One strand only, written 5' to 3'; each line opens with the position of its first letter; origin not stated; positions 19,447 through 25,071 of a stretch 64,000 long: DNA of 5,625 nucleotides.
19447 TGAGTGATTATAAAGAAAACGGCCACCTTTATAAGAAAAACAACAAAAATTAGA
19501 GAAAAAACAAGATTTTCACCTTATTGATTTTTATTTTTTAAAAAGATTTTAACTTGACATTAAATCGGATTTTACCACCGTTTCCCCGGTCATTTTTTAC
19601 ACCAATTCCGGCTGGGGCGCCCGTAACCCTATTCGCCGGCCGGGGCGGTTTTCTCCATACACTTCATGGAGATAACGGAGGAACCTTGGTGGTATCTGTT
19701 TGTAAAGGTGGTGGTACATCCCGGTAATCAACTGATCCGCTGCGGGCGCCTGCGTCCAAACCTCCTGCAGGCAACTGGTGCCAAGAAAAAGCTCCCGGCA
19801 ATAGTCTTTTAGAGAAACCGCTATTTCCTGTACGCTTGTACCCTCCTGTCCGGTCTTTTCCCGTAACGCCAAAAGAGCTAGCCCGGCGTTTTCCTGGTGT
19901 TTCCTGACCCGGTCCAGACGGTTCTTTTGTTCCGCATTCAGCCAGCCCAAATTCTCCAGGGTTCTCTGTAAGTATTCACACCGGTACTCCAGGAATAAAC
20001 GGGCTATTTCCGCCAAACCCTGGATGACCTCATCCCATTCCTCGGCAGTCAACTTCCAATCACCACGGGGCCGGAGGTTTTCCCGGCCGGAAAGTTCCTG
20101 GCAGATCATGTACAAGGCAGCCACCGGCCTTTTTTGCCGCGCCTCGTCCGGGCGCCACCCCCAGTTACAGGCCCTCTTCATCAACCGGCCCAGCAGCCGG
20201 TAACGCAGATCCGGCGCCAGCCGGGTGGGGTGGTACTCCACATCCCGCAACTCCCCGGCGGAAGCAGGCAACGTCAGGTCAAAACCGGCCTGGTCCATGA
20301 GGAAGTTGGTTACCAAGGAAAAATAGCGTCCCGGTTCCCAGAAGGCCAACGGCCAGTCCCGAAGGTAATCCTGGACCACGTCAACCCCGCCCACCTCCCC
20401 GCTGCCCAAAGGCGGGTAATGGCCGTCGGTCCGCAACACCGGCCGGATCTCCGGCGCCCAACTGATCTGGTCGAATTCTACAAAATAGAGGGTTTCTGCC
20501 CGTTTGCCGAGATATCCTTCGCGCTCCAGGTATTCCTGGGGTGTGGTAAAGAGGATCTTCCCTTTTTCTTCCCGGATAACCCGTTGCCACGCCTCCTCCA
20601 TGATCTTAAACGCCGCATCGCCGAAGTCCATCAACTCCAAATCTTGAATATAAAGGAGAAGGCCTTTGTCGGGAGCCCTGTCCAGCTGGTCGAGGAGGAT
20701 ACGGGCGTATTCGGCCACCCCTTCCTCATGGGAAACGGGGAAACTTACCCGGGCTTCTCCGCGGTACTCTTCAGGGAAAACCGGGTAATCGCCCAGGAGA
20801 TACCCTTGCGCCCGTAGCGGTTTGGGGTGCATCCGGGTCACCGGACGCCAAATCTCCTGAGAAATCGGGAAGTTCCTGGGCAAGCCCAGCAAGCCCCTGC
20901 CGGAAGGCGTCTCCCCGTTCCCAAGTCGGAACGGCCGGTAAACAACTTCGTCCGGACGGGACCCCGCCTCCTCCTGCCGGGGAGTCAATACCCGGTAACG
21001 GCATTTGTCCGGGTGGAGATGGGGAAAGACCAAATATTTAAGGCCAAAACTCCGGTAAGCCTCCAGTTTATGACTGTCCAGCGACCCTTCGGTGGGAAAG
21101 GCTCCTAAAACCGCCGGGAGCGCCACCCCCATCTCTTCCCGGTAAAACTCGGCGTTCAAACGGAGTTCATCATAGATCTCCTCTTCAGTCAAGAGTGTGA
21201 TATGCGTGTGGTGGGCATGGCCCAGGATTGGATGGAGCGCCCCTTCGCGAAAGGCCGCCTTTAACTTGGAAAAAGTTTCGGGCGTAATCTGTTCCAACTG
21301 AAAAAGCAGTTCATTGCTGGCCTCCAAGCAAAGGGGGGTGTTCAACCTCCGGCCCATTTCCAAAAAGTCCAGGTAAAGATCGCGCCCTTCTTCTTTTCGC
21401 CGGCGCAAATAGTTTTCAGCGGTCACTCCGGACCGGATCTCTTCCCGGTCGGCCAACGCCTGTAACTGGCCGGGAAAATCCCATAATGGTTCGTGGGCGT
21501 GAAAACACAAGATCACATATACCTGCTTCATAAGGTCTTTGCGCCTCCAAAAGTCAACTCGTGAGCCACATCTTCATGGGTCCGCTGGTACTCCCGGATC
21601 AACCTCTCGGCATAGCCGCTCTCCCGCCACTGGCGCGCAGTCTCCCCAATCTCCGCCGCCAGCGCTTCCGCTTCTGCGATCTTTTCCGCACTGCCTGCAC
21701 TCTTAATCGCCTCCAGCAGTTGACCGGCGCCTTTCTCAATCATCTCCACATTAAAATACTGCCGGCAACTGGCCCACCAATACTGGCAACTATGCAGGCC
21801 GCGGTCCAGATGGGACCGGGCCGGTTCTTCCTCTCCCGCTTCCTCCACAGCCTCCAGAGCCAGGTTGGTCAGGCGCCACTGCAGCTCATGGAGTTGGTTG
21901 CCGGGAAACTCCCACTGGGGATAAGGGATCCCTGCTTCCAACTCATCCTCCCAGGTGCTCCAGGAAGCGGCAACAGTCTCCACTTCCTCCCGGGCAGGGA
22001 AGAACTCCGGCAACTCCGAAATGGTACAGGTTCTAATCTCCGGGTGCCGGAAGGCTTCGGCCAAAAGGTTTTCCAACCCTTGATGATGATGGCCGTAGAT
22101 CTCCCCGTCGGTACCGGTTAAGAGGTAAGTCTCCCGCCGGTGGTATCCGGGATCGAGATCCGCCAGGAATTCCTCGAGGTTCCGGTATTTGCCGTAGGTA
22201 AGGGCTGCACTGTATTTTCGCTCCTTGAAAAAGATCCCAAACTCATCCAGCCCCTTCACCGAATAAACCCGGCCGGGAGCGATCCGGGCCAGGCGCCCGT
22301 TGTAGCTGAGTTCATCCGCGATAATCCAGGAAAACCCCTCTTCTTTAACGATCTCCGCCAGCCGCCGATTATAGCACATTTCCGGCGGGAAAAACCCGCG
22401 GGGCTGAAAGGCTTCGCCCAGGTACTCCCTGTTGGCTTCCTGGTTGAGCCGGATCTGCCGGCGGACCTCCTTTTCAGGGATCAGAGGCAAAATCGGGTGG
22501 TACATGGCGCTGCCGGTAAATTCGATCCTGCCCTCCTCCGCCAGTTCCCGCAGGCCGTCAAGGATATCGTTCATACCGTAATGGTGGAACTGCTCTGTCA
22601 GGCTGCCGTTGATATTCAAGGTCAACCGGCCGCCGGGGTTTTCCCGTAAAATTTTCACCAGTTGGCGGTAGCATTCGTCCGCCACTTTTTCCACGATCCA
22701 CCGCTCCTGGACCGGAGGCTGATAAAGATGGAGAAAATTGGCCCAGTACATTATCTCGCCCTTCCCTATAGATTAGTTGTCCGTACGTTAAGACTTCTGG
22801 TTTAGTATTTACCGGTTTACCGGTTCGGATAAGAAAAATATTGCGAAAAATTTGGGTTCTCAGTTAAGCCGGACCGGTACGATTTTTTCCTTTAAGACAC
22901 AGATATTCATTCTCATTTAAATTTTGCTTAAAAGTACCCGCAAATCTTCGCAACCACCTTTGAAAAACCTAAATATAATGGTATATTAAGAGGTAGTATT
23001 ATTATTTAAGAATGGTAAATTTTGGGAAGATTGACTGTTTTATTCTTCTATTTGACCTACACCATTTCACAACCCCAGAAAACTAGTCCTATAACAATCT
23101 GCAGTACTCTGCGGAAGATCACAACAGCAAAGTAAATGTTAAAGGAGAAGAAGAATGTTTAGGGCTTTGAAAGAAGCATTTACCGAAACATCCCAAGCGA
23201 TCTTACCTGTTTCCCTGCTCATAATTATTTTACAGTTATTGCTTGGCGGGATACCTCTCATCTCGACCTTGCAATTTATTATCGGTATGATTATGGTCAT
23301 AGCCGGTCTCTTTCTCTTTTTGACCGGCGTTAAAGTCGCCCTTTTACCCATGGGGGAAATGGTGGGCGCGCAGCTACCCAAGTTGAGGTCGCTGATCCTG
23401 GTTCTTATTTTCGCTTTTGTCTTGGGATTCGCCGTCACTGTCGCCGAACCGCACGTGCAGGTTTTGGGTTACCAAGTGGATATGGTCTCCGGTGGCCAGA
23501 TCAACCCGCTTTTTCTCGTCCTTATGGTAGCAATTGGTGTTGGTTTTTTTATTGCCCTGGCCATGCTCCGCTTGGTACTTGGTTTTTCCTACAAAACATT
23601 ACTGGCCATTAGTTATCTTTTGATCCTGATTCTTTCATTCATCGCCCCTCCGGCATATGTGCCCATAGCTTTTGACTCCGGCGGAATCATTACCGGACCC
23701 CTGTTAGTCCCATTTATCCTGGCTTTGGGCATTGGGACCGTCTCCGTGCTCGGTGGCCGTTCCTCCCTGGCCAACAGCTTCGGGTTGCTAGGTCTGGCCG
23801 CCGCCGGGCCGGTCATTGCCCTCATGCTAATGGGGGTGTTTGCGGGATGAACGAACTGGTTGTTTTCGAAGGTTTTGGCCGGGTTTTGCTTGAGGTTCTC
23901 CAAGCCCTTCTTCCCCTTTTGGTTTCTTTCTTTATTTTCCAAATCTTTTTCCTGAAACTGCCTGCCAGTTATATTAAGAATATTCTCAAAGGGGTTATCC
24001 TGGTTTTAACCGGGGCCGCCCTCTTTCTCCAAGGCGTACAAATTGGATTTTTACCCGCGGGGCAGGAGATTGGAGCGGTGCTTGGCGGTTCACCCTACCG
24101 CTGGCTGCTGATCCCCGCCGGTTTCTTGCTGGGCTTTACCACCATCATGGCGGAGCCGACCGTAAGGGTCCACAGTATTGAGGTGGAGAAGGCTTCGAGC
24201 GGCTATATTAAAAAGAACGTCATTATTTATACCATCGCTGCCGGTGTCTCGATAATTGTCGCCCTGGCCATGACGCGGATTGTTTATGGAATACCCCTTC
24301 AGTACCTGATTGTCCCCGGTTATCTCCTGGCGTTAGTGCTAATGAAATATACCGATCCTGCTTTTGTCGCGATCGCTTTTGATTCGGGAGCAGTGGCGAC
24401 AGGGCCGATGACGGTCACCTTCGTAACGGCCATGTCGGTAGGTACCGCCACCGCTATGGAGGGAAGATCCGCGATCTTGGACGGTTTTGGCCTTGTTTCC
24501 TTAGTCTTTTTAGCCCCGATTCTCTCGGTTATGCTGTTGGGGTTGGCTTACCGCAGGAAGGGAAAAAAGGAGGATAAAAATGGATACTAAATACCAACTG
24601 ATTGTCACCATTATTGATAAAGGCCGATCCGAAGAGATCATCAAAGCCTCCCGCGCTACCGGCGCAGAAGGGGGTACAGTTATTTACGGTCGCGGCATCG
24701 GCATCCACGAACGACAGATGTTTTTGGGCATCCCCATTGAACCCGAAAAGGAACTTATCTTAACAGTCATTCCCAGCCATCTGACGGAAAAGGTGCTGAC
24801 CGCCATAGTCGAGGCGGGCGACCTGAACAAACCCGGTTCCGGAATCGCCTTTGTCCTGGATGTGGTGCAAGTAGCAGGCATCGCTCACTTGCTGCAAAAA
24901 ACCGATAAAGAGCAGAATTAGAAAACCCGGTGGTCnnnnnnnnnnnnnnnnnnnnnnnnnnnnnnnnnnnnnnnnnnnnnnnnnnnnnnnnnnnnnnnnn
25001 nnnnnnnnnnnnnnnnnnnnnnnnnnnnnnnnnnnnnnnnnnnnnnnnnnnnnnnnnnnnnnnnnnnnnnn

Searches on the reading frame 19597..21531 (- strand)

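Call 12: search_protein_families(library=pfam, proteins=[window:19597-21531:-], max_evalue=0.001)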
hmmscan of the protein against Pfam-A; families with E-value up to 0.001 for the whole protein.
window:19597-21531:- (644 aa): 1 family
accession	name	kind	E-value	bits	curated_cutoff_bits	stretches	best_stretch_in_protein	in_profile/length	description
PF03065.20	Glyco_hydro_57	-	0.00085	19.2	21.2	0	51-169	46-171/291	Glycosyl hydrolase family 57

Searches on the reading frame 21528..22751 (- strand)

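Call 12: search_protein_families(library=pfam, proteins=[window:21528-22751:-], max_evalue=0.001)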
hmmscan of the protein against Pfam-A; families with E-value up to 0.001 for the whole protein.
window:21528-22751:- (407 aa): 2 families
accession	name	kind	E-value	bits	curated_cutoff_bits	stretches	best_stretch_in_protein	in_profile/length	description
PF03065.20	Glyco_hydro_57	-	6.8e-37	127.8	21.2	1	19-255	39-286/291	Glycosyl hydrolase family 57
PF01522.26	Polysacc_deac_1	-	2.6e-06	27.8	23.1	1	26-140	19-121/124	Polysaccharide deacetylase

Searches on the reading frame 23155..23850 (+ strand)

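Call 12: search_protein_families(library=pfam, proteins=[window:23155-23850:+], max_evalue=0.001)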
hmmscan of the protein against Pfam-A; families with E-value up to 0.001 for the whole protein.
window:23155-23850:+ (231 aa): 1 family
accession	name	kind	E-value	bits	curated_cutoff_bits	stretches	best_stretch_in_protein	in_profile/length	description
PF07556.16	DUF1538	-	9.8e-64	215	22.6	1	20-229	2-211/211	Protein of unknown function (DUF1538)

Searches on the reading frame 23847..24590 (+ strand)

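Call 12: search_protein_families(library=pfam, proteins=[window:23847-24590:+], max_evalue=0.001)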
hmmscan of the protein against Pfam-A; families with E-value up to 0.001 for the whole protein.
window:23847-24590:+ (247 aa): 1 family
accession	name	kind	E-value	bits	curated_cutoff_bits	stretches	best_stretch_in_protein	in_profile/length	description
PF07556.16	DUF1538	-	6.3e-68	228.7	22.6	1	25-233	2-210/211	Protein of unknown function (DUF1538)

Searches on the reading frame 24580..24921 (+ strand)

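Call 12: search_protein_families(library=pfam, proteins=[window:24580-24921:+], max_evalue=0.001)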
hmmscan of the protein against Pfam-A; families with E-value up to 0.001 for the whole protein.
window:24580-24921:+ (113 aa): 1 family
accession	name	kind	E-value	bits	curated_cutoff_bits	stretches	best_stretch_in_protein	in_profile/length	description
PF00543.27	P-II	-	2.6e-07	31.4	25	1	6-100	2-97/102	Nitrogen regulatory protein P-II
